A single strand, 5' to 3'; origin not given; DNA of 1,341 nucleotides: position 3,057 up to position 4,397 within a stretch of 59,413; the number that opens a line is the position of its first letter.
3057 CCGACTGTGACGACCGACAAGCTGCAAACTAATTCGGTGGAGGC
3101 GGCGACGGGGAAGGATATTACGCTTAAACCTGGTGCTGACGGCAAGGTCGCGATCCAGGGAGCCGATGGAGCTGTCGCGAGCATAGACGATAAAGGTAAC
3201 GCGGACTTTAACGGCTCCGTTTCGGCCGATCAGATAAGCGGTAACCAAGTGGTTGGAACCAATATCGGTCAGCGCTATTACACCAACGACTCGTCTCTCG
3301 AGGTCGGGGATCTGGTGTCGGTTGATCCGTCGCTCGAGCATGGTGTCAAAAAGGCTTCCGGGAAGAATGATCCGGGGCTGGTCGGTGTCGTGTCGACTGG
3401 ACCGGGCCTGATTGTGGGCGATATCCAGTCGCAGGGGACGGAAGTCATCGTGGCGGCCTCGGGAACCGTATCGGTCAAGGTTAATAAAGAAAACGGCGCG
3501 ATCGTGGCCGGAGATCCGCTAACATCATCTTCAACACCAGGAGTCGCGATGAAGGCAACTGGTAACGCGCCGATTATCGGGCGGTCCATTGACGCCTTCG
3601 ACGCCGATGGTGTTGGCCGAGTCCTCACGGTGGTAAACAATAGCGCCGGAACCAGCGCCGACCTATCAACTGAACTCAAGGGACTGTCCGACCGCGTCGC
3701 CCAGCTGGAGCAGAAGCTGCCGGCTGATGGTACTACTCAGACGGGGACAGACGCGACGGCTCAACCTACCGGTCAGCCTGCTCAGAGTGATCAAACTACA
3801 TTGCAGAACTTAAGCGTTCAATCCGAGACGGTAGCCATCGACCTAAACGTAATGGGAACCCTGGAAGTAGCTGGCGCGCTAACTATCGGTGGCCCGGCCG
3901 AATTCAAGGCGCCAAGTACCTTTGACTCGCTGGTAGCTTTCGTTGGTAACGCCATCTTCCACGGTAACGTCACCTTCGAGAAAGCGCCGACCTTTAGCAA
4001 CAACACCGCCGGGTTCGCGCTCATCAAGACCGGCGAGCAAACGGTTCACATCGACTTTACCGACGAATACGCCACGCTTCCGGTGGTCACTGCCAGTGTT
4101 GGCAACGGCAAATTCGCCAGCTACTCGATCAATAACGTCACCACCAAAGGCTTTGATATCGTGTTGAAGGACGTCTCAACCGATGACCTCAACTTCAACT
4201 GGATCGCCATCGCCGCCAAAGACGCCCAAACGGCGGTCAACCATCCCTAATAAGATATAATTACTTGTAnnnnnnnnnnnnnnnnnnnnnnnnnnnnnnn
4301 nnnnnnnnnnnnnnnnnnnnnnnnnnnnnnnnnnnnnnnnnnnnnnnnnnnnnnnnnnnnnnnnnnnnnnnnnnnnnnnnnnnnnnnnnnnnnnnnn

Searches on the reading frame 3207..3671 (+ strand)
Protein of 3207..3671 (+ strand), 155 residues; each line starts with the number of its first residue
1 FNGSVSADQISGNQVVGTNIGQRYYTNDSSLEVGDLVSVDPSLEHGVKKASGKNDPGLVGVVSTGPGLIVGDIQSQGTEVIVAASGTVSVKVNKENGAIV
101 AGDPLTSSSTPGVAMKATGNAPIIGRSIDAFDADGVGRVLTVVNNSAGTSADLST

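Call 56: search_protein_families(library=pfam, alignment_id=A4, max_evalue=0.1)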
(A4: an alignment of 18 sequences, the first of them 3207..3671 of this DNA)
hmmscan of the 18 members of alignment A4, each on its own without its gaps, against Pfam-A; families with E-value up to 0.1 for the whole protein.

A. member 1, window:3207-3671:+ (155 aa): 1 family
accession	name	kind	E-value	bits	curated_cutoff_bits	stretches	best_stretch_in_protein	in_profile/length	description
PF07883.17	Cupin_2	-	0.032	14.4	27.2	0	30-51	39-60/70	Cupin domain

B. families by the number of members that match (of 18 scanned): 5 families
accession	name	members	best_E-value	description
PF23982.2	XM1_gp53_minor_capsid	6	0.0015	XM1 gp53 minor capsid protein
PF11962.13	Peptidase_G2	5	6.8e-05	Peptidase_G2, IMC autoproteolytic cleavage domain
PF09956.15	Phage_cement_2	3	0.00098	Phage cement protein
PF16450.11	Prot_ATP_ID_OB_C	1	0.013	Proteasomal ATPase OB C-terminal domain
PF07883.17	Cupin_2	1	0.032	Cupin domain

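Call 57: search_solved_structures(query=A4, max_evalue=1, show_alignments=2)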
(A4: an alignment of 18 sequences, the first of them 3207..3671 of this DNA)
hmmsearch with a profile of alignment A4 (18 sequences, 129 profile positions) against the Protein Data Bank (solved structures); distinct sequences matched with E-value up to 1: 3.
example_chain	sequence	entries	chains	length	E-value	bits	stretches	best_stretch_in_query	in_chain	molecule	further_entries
3gqh_A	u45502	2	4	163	0.00017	24.7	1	3-82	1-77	Preneck appendage protein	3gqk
6qz9_A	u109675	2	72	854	0.001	22.2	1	2-82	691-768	Pre-neck appendage protein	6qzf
3suc_A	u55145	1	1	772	0.0089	19.2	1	2-82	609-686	Preneck appendage protein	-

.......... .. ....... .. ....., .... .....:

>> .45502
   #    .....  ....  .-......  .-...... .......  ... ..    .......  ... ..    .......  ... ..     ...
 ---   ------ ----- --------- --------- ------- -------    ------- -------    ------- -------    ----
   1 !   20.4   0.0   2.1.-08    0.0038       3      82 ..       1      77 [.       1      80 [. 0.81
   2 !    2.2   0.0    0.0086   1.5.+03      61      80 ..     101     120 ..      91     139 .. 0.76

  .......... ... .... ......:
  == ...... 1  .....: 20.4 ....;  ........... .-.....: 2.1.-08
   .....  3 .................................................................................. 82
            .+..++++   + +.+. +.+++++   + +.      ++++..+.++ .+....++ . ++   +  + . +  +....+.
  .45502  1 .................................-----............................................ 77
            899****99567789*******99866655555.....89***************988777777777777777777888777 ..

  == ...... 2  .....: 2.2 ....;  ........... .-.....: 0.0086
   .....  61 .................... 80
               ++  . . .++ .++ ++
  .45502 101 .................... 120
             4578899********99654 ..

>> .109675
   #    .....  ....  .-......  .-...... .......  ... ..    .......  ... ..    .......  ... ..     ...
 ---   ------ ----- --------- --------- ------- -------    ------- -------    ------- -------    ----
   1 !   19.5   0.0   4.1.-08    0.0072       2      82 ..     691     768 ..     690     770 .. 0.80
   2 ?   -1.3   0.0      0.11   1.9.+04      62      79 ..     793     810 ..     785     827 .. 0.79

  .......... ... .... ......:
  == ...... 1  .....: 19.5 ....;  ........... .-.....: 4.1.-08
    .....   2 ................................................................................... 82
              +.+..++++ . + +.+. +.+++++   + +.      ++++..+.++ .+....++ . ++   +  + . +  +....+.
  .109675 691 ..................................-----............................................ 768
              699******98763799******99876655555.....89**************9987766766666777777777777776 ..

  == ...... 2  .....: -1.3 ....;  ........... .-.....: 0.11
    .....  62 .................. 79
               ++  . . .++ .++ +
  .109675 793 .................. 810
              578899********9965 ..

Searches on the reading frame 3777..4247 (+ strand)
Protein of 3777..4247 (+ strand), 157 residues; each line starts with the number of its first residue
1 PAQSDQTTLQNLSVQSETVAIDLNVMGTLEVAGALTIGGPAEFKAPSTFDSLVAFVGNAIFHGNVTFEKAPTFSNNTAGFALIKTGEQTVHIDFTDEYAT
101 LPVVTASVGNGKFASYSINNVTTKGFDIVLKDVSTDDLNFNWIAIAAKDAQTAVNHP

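Call 65: search_solved_structures(query=A5, max_evalue=1)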
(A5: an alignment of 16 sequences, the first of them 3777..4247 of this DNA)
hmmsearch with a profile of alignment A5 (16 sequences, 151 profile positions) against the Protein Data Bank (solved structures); distinct sequences matched with E-value up to 1: 6.
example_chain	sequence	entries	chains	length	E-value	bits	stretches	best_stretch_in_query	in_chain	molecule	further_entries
2cgy_A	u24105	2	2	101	0.037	17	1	81-144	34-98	AGGLUTININ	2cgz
2ce6_A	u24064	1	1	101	0.039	16.9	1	81-144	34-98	HELIX POMATIA AGGLUTININ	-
2ccv_A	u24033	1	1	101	0.046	16.7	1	81-144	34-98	HELIX POMATIA AGGLUTININ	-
8axg_AAA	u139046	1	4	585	0.049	16.6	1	31-103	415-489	Fusolisin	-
4q56_A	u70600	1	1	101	0.054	16.4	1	81-144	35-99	Helix aspersa agglutinin (HAA)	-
6ncl_a0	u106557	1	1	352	0.11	15.4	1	39-67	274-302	P14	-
